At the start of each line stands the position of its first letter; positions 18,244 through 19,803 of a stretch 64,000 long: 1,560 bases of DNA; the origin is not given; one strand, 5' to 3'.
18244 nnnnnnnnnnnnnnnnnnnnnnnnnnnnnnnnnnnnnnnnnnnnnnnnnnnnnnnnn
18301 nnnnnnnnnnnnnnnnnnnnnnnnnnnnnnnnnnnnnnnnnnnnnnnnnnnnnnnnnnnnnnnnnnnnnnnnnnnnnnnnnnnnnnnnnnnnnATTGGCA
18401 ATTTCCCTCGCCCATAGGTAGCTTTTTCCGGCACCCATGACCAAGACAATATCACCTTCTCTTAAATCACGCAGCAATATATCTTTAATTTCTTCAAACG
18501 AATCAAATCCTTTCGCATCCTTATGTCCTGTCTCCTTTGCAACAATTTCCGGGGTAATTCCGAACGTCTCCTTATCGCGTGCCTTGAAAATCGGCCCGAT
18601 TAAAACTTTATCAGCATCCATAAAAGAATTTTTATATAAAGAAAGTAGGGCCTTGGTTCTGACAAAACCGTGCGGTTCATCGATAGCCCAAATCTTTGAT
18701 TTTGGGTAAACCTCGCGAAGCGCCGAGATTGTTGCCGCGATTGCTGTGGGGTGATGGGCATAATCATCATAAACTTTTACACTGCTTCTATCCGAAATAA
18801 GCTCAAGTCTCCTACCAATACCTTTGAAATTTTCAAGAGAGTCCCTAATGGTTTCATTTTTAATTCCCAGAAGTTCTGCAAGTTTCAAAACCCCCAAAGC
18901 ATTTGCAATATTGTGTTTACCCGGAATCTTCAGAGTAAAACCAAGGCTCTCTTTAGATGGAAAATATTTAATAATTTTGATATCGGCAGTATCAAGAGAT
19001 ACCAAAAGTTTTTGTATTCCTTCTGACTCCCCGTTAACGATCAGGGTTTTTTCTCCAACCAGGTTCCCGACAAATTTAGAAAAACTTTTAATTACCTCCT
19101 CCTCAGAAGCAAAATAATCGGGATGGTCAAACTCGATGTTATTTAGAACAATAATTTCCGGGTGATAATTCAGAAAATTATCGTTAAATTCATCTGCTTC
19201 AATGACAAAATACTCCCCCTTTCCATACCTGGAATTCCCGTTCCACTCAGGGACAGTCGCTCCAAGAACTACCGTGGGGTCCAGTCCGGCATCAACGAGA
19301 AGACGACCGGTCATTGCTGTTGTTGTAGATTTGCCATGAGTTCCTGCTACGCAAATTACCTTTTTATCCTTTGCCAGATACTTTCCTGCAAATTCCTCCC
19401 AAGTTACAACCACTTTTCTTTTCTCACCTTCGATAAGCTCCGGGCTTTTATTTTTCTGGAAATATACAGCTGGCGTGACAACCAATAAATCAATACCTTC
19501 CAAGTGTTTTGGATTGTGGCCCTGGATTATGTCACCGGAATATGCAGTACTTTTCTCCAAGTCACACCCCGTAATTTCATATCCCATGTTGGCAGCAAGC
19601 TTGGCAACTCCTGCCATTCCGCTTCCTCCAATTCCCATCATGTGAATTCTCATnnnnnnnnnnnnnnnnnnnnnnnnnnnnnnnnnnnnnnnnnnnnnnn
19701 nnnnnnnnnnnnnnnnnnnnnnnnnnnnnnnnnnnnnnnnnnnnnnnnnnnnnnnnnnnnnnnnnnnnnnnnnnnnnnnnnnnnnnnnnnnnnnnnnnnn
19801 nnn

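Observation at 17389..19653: MurC-MurB bifunctional fusion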

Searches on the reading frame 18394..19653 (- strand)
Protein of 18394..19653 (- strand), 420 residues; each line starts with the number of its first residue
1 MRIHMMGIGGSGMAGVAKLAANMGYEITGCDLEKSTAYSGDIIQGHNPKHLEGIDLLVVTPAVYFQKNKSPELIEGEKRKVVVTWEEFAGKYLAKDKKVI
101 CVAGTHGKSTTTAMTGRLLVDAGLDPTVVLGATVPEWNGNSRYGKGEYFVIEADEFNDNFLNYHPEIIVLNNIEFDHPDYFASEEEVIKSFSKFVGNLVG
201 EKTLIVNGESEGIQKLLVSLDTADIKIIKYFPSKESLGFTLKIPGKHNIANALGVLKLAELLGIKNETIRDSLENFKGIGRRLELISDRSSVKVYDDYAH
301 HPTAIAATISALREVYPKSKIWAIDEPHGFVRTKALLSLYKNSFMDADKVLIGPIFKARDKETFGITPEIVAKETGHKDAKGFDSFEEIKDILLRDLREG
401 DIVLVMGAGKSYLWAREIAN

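Call 24: search_solved_structures(query=window:18394-19653:-, max_evalue=1e-40, show_alignments=2)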
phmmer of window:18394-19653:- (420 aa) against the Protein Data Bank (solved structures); distinct sequences matched with E-value up to 1e-40: 9.
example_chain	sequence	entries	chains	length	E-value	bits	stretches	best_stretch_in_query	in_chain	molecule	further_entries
9ir5_A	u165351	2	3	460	1.6e-71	244.6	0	2-219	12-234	UDP-N-acetylmuramate--L-alanine ligase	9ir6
1gqq_A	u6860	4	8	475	4.1e-60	207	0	2-199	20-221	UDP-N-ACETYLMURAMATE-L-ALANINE LIGASE | UDP-N-acetylmuramate--alanine ligase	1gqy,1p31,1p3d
7bva_A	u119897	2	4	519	3.5e-59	204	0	2-241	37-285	UDP-N-acetylmuramate--L-alanine ligase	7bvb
6x9f_A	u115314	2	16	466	8.3e-58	199.4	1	2-410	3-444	UDP-N-acetylmuramate--L-alanine ligase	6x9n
29zm_A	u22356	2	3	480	9.2e-58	199.3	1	2-410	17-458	UDP-N-acetylmuramate--L-alanine ligase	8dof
9s8i_A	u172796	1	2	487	9.8e-58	199.2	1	2-410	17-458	UDP-N-acetylmuramate--L-alanine ligase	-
2f00_A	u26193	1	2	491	1.7e-54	188.5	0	2-199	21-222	UDP-N-acetylmuramate--L-alanine ligase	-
6cau_A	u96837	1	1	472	2.5e-54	188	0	2-218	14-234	UDP-N-acetylmuramate--L-alanine ligase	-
4hv4_A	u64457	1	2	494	9.7e-54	186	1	2-419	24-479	UDP-N-acetylmuramate--L-alanine ligase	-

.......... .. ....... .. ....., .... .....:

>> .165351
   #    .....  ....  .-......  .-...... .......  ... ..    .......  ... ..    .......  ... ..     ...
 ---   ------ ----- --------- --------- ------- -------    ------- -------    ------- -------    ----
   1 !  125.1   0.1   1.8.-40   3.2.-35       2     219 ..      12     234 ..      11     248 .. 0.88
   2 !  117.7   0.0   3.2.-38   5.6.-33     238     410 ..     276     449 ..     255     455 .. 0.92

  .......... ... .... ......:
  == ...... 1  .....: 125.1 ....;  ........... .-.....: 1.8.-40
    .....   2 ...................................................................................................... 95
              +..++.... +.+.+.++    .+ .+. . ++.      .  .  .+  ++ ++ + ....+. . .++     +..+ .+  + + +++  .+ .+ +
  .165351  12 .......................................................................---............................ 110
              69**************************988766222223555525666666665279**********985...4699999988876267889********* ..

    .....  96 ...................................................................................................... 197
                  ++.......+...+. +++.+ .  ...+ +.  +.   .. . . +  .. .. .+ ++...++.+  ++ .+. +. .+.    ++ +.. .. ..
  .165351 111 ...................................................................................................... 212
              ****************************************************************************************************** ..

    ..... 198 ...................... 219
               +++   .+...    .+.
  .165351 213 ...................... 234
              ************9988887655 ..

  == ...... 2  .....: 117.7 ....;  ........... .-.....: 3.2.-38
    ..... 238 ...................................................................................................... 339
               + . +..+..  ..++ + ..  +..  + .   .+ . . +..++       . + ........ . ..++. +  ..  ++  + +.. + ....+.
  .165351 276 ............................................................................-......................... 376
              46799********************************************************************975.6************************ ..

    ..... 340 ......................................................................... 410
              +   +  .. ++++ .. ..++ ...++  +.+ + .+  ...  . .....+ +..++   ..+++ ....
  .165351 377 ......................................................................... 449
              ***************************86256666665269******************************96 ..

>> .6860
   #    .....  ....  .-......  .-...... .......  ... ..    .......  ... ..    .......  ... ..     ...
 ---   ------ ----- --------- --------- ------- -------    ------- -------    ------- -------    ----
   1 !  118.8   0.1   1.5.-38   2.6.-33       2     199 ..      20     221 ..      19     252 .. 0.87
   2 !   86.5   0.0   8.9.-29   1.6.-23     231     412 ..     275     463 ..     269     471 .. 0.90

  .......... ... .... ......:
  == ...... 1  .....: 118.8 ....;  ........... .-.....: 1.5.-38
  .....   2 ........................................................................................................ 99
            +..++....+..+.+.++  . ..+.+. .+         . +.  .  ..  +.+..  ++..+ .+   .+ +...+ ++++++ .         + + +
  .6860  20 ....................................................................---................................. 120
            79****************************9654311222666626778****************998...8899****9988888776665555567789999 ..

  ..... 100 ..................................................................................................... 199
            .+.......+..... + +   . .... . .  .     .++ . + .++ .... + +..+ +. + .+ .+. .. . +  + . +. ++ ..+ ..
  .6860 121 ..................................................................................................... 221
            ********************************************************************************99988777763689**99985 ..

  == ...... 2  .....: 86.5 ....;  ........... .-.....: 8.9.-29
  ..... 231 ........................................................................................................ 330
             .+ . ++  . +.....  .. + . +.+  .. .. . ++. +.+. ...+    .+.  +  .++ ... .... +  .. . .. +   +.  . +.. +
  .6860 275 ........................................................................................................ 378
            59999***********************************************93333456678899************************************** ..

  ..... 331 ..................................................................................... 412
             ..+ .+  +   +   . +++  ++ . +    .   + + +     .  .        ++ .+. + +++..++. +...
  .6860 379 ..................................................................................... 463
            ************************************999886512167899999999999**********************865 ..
